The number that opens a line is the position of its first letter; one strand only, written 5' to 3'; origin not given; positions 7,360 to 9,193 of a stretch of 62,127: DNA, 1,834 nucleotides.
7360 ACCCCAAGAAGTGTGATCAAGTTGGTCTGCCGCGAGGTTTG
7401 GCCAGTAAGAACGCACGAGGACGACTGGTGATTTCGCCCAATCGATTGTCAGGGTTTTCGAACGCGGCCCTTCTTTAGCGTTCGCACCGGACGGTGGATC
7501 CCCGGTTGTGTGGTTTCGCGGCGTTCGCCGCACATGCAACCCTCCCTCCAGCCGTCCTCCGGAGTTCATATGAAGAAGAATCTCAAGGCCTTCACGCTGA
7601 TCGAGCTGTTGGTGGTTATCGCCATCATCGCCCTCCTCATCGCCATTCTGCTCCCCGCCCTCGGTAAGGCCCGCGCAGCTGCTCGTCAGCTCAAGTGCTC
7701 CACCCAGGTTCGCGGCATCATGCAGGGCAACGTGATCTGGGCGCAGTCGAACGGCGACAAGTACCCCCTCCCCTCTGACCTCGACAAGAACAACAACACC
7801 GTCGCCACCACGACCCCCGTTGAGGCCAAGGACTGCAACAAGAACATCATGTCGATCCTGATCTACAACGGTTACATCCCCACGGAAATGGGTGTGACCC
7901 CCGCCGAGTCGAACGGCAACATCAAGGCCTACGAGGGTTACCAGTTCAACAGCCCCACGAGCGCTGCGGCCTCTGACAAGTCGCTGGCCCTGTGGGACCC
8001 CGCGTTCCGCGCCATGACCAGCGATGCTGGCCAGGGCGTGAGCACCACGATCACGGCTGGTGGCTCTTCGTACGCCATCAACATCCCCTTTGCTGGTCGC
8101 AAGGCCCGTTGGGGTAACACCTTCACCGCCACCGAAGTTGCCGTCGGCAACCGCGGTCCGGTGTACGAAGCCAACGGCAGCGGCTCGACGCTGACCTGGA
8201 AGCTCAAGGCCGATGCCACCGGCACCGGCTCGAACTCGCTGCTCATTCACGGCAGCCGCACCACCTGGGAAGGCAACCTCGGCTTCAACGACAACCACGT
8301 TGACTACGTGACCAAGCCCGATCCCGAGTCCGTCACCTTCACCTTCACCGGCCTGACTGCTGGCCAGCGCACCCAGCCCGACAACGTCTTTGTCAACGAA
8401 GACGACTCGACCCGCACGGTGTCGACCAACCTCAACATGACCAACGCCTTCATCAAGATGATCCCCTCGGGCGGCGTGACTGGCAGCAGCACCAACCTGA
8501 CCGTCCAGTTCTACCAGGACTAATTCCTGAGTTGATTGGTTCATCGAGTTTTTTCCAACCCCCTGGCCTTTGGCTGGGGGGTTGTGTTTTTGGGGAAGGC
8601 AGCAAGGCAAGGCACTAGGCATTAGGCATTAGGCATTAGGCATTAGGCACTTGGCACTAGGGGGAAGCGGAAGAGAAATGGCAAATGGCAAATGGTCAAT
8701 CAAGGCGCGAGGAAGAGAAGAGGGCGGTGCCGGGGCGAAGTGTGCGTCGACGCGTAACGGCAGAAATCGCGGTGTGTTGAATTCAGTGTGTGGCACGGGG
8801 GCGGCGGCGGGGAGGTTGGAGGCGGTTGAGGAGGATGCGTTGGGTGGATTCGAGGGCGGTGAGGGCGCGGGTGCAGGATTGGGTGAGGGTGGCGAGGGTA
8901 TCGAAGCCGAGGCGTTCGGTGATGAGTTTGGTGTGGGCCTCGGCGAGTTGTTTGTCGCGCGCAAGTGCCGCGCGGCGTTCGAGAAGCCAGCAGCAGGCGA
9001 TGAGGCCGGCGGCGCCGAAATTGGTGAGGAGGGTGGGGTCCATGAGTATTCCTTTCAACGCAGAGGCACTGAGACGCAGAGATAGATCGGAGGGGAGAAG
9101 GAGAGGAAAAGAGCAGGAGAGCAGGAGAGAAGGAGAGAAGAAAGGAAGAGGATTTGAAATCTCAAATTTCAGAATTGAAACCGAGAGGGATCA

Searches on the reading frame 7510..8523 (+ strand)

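Call 54: search_protein_families(library=pfam, proteins=[window:7510-8523:+], max_evalue=0.001)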
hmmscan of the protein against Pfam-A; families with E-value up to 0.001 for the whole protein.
window:7510-8523:+ (337 aa): 1 family
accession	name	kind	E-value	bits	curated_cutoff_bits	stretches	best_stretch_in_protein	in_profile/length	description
PF07963.17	N_methyl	-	3.1e-07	30.1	21.2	1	23-48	2-27/27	Prokaryotic N-terminal methylation motif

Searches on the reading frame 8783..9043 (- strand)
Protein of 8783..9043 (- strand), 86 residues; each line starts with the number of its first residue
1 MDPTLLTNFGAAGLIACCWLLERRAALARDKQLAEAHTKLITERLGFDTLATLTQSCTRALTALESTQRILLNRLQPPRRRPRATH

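Call 7: search_protein_families(library=pfam, proteins=[window:8783-9043:-], max_evalue=1)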
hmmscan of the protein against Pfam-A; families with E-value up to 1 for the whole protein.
window:8783-9043:- (86 aa): 0 families

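Call 8: search_protein_families(library=phrogs, proteins=[window:8783-9043:-], max_evalue=1)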
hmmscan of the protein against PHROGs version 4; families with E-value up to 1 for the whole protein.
window:8783-9043:- (86 aa): 0 families
